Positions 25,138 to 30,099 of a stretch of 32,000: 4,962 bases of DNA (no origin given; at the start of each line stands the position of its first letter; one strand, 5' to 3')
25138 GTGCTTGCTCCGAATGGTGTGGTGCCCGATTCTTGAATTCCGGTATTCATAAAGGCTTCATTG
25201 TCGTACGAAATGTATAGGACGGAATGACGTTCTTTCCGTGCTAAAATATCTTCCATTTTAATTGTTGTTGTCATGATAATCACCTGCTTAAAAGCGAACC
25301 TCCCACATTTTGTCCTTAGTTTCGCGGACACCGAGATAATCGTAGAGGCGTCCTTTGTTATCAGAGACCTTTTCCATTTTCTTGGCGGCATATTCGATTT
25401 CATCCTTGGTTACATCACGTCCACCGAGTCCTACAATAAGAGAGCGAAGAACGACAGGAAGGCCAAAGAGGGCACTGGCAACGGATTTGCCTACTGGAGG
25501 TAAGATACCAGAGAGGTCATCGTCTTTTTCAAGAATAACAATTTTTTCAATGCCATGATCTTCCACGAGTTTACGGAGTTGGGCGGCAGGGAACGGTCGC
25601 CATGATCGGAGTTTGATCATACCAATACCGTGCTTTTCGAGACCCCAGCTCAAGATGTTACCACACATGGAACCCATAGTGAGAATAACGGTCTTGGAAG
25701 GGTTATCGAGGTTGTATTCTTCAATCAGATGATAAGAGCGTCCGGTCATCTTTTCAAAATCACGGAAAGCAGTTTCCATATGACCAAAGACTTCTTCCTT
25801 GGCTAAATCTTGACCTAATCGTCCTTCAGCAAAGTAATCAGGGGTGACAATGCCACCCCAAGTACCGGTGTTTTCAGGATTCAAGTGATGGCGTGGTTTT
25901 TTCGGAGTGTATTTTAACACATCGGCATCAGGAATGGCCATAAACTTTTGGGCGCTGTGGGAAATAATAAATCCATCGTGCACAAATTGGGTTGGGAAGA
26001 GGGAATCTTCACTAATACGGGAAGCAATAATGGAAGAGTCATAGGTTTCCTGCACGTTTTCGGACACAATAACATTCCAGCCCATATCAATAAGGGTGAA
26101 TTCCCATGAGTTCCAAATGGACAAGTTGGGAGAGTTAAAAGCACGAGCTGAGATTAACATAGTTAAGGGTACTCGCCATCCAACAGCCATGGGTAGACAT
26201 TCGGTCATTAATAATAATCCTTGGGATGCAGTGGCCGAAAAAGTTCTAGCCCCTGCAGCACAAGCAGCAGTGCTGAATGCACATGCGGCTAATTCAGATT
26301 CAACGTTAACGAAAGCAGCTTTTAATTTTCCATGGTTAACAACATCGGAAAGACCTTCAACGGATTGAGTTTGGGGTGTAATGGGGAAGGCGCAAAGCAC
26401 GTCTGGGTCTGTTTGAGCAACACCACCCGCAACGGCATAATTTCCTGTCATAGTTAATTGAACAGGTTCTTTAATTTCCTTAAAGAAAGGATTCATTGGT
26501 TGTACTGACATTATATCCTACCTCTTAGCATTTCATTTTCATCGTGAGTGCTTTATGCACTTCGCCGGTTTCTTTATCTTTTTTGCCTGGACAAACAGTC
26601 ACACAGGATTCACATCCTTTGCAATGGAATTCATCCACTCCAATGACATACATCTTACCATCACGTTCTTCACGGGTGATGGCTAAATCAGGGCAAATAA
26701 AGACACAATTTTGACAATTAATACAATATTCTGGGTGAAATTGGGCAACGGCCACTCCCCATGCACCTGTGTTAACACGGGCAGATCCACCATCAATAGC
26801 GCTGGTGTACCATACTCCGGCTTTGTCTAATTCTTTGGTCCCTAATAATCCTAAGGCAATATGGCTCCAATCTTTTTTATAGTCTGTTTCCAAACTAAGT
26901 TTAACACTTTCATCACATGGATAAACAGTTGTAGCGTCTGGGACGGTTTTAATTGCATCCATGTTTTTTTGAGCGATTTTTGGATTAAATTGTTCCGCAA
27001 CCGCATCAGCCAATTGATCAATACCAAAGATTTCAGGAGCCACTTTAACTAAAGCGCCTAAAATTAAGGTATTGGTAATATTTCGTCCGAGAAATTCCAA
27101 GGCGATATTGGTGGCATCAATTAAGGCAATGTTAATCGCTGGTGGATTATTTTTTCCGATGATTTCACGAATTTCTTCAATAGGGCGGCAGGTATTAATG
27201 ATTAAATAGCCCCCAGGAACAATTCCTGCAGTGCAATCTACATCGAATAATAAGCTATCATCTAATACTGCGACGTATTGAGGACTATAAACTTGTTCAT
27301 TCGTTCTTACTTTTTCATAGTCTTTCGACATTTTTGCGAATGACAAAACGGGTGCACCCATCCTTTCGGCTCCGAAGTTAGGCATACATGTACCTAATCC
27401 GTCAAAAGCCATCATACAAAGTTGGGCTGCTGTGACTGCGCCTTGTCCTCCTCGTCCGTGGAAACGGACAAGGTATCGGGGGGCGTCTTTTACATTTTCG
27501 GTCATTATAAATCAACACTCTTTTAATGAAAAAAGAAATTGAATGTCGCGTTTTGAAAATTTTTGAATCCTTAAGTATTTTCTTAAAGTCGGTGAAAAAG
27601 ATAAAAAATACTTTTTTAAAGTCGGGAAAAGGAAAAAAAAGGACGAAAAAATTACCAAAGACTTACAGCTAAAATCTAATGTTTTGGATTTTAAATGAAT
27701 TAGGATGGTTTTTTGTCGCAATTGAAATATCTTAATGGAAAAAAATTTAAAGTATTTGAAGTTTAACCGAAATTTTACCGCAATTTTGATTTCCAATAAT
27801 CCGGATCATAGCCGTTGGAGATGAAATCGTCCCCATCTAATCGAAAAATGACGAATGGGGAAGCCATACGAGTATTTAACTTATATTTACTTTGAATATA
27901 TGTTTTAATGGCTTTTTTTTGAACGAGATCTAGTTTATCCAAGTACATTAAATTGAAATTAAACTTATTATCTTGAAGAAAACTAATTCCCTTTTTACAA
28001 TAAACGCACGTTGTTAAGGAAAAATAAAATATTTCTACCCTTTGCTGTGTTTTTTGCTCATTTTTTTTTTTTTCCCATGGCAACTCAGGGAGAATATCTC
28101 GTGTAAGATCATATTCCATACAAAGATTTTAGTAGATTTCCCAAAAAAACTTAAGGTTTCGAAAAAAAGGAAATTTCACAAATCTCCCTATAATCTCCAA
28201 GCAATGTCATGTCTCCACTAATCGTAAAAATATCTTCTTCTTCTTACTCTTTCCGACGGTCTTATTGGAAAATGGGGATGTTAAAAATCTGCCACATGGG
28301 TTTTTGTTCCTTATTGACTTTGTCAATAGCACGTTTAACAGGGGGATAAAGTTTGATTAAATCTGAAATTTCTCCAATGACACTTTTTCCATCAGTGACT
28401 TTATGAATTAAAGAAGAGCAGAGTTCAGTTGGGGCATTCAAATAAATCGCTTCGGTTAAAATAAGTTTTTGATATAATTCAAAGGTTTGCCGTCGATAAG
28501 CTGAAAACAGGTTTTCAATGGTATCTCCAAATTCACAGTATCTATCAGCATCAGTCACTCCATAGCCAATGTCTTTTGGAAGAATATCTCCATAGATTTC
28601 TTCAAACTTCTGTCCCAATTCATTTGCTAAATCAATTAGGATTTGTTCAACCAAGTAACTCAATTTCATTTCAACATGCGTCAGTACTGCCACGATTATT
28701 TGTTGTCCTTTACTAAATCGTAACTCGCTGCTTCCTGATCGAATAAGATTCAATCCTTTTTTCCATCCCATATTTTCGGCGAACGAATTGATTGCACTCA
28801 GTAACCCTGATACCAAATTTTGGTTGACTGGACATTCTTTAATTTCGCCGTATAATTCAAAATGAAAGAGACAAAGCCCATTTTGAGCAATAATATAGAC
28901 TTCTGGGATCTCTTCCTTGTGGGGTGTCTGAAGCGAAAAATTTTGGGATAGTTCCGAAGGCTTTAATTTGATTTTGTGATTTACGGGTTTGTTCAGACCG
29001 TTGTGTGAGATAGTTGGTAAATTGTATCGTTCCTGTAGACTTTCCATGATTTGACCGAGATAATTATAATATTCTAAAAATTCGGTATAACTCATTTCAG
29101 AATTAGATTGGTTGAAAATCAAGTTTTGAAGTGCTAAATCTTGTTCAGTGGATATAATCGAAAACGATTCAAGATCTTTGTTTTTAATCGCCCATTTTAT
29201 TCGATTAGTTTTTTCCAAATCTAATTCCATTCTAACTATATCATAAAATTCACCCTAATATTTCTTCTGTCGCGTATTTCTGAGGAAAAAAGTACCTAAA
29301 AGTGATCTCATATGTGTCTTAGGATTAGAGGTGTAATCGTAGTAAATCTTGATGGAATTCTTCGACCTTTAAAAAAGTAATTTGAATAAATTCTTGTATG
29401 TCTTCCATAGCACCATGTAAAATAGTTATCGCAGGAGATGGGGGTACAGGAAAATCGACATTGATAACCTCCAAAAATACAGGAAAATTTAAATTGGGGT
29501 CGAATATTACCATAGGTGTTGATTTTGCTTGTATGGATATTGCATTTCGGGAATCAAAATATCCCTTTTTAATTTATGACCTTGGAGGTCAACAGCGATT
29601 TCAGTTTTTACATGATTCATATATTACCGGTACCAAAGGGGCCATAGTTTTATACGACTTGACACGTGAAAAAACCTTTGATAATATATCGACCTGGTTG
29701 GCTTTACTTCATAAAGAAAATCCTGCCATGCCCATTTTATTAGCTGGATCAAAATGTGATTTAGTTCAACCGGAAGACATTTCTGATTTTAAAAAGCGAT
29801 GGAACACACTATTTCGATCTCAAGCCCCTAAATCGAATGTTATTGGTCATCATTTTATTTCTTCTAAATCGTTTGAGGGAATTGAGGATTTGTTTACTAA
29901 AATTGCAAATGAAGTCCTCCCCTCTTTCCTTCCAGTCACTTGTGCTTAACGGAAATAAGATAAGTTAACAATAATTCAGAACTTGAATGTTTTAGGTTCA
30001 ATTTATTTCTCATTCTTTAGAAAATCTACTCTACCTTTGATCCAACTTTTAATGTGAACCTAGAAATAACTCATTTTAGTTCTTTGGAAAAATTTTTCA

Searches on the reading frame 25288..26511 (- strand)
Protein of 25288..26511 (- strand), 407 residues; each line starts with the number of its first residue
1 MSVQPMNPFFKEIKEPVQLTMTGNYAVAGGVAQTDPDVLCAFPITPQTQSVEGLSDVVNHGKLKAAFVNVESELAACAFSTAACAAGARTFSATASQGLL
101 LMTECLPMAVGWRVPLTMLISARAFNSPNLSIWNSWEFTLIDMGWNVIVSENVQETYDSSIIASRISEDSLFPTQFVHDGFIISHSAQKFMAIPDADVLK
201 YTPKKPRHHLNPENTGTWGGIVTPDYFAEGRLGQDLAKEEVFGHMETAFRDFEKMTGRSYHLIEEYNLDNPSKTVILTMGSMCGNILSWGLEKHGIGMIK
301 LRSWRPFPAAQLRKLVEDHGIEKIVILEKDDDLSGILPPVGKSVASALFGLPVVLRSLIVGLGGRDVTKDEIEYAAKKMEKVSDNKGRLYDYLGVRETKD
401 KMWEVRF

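Call 3: search_protein_families(library=pfam, proteins=[window:25288-26511:-], max_evalue=0.1)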
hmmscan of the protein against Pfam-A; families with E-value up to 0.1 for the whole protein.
window:25288-26511:- (407 aa): 2 families
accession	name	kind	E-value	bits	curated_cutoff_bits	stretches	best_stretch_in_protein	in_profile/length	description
PF01855.24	POR_N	-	1.5e-46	159.5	27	1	30-240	2-221/231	Pyruvate flavodoxin/ferredoxin oxidoreductase, thiamine diP-bdg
PF17147.9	PFOR_II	-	7.1e-10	39.6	27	1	274-372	3-102/102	Pyruvate:ferredoxin oxidoreductase core domain II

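Call 4: search_protein_families(library=ncbifam, proteins=[window:25288-26511:-], max_evalue=0.1)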
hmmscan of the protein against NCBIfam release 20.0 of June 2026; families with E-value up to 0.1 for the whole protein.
window:25288-26511:- (407 aa): 13 families
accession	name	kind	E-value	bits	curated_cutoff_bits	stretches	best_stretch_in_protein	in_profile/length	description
NF040682.1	PorA_Arch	equivalog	6.2e-82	275.6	550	1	20-396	5-386/387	pyruvate synthase subunit PorA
NF006233.0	PRK08367.1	equivalog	2.4e-64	217.7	625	1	16-384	2-377/394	pyruvate ferredoxin oxidoreductase subunit alpha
NF007201.0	PRK09622.1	equivalog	8.8e-56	189.5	590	1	22-384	14-383/405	2-oxoacid:ferredoxin oxidoreductase subunit alpha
NF006232.0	PRK08366.1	equivalog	4.2e-55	187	646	1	16-385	5-380/394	2-ketoisovalerate ferredoxin oxidoreductase subunit alpha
NF045764.1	PhenlGlyoxDHPadG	equivalog_domain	4.5e-47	160.4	700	1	20-382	4-382/398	NADH-dependent phenylglyoxylate dehydrogenase subunit alpha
NF045791.1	OxalOxredalpha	equivalog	8.2e-39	133.7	500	1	20-383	6-379/395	oxalate oxidoreductase subunit alpha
TIGR02176.1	pyruv_ox_red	equivalog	7.6e-33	113.5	911.35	1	20-379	3-378/1167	pyruvate:ferredoxin (flavodoxin) oxidoreductase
TIGR03710.1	OAFO_sf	subfamily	5.3e-19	68.2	482.75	1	14-123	189-296/561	2-oxoacid:acceptor oxidoreductase subunit alpha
NF006412.0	PRK08659.1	equivalog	5.6e-16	58.7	411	1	20-206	7-196/378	2-oxoacid:acceptor oxidoreductase subunit alpha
NF005507.0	PRK07119.1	subfamily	1.2e-14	53.9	399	1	19-119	5-103/352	3-methyl-2-oxobutanoate dehydrogenase subunit VorB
NF041170.1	Oxoac_fdxalpha_Archa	equivalog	9.5e-12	44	800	2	18-119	235-345/636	2-oxoacid:ferredoxin oxidoreductase subunit alpha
NF007206.0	PRK09627.1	equivalog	2.4e-09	36.6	579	1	20-200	5-188/375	2-oxoglutarate synthase subunit alpha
TIGR03336.1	IOR_alpha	equivalog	0.00021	19.7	650.9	1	20-100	4-82/595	indolepyruvate ferredoxin oxidoreductase subunit alpha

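Call 48: search_solved_structures(query=window:25288-26511:-, max_evalue=0.00001, show_alignments=2)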
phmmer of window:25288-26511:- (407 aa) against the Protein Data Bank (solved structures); distinct sequences matched with E-value up to 0.00001: 7.
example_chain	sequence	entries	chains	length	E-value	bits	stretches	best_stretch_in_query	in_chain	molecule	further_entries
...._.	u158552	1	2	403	3.7e-54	187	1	19-384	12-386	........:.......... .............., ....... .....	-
5c4i_A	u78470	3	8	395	1e-30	109.8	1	21-383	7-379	Oxalate oxidoreductase subunit alpha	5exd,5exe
6cin_A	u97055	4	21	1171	2.1e-26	95.6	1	20-365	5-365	PYRUVATE-FERREDOXIN OXIDOREDUCTASE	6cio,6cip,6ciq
7plm_A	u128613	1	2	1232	1.7e-25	92.7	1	19-348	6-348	Pyruvate:ferredoxin oxidoreductase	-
1b0p_A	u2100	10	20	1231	1.7e-25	92.6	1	19-348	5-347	PROTEIN (PYRUVATE-FERREDOXIN OXIDOREDUCTASE) | Pyruvate-Ferredoxin Oxidoreductase | PYRUVATE FERREDOXIN OXIDOREDUCTASE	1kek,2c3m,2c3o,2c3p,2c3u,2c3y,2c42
1yd7_A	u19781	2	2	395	2.1e-06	29.8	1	23-208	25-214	2-keto acid:ferredoxin oxidoreductase subunit alpha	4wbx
6n2n_A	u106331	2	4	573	4.3e-06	28.8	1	14-119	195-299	Pyruvate flavodoxin/ferredoxin oxidoreductase domain protein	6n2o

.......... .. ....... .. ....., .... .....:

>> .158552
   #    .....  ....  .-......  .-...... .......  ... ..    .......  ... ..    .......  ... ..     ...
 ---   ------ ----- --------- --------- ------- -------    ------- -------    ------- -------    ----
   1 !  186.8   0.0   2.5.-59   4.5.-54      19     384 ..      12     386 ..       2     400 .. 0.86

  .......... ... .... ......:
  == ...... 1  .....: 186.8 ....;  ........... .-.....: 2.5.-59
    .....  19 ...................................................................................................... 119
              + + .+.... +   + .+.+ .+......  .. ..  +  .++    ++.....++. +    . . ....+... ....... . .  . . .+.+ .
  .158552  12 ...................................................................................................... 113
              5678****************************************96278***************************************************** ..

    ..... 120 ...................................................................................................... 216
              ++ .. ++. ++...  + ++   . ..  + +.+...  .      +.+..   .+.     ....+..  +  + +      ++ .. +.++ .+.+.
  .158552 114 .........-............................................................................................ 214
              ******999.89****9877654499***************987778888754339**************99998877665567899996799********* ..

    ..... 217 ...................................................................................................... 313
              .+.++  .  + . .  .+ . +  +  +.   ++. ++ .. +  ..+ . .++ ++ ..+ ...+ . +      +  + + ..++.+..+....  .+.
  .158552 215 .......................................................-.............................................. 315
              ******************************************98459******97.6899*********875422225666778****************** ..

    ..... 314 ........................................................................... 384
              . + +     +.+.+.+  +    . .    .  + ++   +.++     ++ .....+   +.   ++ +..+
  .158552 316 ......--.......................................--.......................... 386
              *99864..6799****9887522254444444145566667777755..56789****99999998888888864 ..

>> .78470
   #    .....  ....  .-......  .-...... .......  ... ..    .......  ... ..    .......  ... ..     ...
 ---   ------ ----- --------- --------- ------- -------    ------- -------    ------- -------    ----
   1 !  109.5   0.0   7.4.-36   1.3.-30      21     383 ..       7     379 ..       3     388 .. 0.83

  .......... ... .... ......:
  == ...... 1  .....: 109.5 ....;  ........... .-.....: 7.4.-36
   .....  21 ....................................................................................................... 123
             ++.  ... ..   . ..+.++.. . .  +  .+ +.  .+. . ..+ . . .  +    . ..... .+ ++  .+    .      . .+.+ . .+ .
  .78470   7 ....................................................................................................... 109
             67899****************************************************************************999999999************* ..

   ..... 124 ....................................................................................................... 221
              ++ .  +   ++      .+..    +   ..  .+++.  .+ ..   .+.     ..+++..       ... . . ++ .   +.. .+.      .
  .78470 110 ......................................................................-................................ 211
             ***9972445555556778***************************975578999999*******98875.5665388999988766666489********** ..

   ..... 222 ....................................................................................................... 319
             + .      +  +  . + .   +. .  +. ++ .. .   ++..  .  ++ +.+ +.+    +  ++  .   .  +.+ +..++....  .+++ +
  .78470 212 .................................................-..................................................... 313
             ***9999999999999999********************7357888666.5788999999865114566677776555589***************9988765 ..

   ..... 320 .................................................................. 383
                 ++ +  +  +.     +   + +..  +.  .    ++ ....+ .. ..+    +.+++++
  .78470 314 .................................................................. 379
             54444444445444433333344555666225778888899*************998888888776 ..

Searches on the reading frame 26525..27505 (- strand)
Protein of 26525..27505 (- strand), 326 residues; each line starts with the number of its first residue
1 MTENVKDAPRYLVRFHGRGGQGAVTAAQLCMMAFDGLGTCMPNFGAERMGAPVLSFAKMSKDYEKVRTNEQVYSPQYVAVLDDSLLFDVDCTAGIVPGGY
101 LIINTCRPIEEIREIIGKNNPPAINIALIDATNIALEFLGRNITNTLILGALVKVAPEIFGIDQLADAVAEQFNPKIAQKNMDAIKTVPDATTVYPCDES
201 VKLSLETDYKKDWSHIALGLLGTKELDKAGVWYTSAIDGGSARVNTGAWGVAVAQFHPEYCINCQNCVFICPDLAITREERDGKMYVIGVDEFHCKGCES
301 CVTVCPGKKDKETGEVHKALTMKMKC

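Call 3: search_protein_families(library=pfam, proteins=[window:26525-27505:-], max_evalue=0.1)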
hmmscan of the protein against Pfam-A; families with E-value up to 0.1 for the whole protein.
window:26525-27505:- (326 aa): 14 families
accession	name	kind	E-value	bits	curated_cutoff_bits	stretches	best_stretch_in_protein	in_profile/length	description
PF01558.24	POR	-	1.3e-23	84.5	27.4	1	19-186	1-169/173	Pyruvate ferredoxin/flavodoxin oxidoreductase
PF14697.11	Fer4_21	-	5.8e-09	36.4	35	1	254-306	1-52/59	4Fe-4S dicluster domain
PF00037.32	Fer4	-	9.9e-09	35.1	21.1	2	255-277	2-24/24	4Fe-4S binding domain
PF12838.12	Fer4_7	-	2.6e-08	34.6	27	1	261-306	2-49/52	4Fe-4S dicluster domain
PF13237.11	Fer4_10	-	2e-07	31.2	25.5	2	256-306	4-53/53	4Fe-4S dicluster domain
PF13187.11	Fer4_9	-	2.9e-07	30.8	27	1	260-307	1-49/52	4Fe-4S dicluster domain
PF12797.12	Fer4_2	-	2.8e-06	27.3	24.5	2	290-306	5-21/22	4Fe-4S binding domain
PF13484.11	Fer4_16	-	6.9e-06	27.2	30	1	261-279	2-20/66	4Fe-4S double cluster binding domain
PF12837.12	Fer4_6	-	3.5e-05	24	25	2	254-276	2-24/24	4Fe-4S binding domain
PF25160.1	LdpA_Fe-S-bd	-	0.00018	21.7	27.6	1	264-309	6-42/49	LdpA Fe-S cluster-binding domain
PF12800.12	Fer4_4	-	0.00028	21.4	24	0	258-272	1-15/17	4Fe-4S binding domain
PF13370.11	Fer4_13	-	0.0005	21.1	24.5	0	260-287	5-31/58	4Fe-4S single cluster domain of Ferredoxin I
PF13183.11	Fer4_8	-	0.0095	16.9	27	1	259-306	3-65/68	4Fe-4S dicluster domain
PF13534.11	Fer4_17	-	0.013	16.5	22.2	0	261-307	2-58/61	4Fe-4S dicluster domain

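Call 4: search_protein_families(library=ncbifam, proteins=[window:26525-27505:-], max_evalue=0.1)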
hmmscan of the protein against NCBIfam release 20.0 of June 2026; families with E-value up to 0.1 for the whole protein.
window:26525-27505:- (326 aa): 86 families (the best 25 are shown)
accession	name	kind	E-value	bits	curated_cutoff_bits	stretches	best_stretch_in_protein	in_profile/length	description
NF006321.0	PRK08534.1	equivalog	6.9e-46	156.2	225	1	13-188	4-173/181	pyruvate ferredoxin oxidoreductase subunit gamma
TIGR02175.1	PorC_KorC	subfamily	1.4e-43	148.7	81.1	1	13-187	4-170/177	2-oxoacid:acceptor oxidoreductase, gamma subunit, pyruvate/2-ketoisovalerate family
NF010632.0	PRK14029.1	equivalog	1.1e-39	136.1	335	1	13-195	4-183/185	pyruvate/ketoisovalerate ferredoxin oxidoreductase subunit gamma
NF040683.1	PorC_Meth_Thtga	equivalog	6.1e-39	133.6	270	1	13-187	4-168/177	pyruvate synthase subunit PorC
NF045762.1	PhenlGlyoxDHPadE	equivalog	3.3e-32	111.9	300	1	11-195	2-182/187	NADH-dependent phenylglyoxylate dehydrogenase subunit gamma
NF045790.1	OxalOxreddelta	equivalog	5.2e-23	81.7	230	1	47-313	57-309/316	oxalate oxidoreductase subunit delta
NF004497.0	PRK05844.1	equivalog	1.1e-19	70.7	243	1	13-185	4-174/186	pyruvate flavodoxin oxidoreductase subunit gamma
NF007204.0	PRK09625.1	equivalog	6.8e-16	58.5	125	1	241-308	41-104/133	pyruvate flavodoxin oxidoreductase subunit delta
TIGR02176.1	pyruv_ox_red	equivalog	2.6e-14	52.1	911.35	2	44-277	451-701/1167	pyruvate:ferredoxin (flavodoxin) oxidoreductase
TIGR02179.1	PorD_KorD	subfamily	7.3e-14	51.6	60.05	1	241-308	7-70/78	2-oxoacid:acceptor oxidoreductase, delta subunit, pyruvate/2-ketoisovalerate family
NF040684.1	PorD_Arch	equivalog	1.8e-13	50.4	120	1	238-309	11-78/85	pyruvate synthase subunit PorD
NF007203.0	PRK09624.1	equivalog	1.6e-09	37.9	171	1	236-308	28-96/105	pyuvate ferredoxin oxidoreductase subunit delta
NF007205.0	PRK09626.1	equivalog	1.6e-08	34.5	93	2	250-282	45-77/105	2-oxoglutarate-acceptor oxidoreductase subunit OorD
NF042987.1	OGOR_delta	exception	1.3e-07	31.7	125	2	287-308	25-46/89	2-oxoglutarate ferredoxin oxidoreductase subunit delta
NF043039.1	HgcAB_like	equivalog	6.8e-07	29.2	285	1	210-307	254-346/350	HgcAB-like fusion protein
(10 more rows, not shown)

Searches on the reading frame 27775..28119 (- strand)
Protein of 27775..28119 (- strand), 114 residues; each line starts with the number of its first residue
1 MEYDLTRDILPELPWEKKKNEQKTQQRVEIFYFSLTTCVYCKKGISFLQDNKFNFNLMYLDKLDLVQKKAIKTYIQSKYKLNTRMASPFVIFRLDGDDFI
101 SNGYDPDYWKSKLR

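Call 58: search_protein_families(library=pfam, proteins=[window:27775-28119:-], max_evalue=0.001)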
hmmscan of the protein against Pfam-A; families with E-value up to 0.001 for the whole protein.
window:27775-28119:- (114 aa): 1 family
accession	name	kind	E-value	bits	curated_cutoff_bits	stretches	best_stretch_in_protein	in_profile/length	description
PF00462.30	Glutaredoxin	-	0.00026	21.6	22.9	1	30-70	1-41/60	Glutaredoxin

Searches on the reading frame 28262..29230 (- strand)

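Call 58: search_protein_families(library=pfam, proteins=[window:28262-29230:-], max_evalue=0.001)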
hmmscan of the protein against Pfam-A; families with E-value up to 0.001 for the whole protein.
window:28262-29230:- (322 aa): 1 family
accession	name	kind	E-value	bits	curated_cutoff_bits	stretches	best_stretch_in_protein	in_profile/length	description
PF04099.18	Sybindin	-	0.00049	20.6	25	0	110-220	3-115/140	Sybindin-like family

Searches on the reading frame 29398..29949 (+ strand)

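Call 58: search_protein_families(library=pfam, proteins=[window:29398-29949:+], max_evalue=0.001)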
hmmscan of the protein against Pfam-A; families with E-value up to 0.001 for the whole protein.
window:29398-29949:+ (183 aa): 5 families
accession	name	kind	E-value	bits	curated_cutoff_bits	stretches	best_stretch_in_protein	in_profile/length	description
PF00071.28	Ras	-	2.8e-30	105.5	21.6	1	8-173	1-160/162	Ras family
PF08477.19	Roc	-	3.5e-22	79.3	27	1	8-121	1-119/119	Ras of Complex, Roc, domain of DAPkinase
PF00025.27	Arf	-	4.3e-09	36.5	22.3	1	7-133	15-138/174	ADP-ribosylation factor family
PF03029.23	ATP_bind_1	-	3.8e-05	24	27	1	34-135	63-178/240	Conserved hypothetical ATP binding protein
PF00009.33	GTP_EFTU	-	4.4e-05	23.6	26.5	0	38-171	56-184/188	Elongation factor Tu GTP binding domain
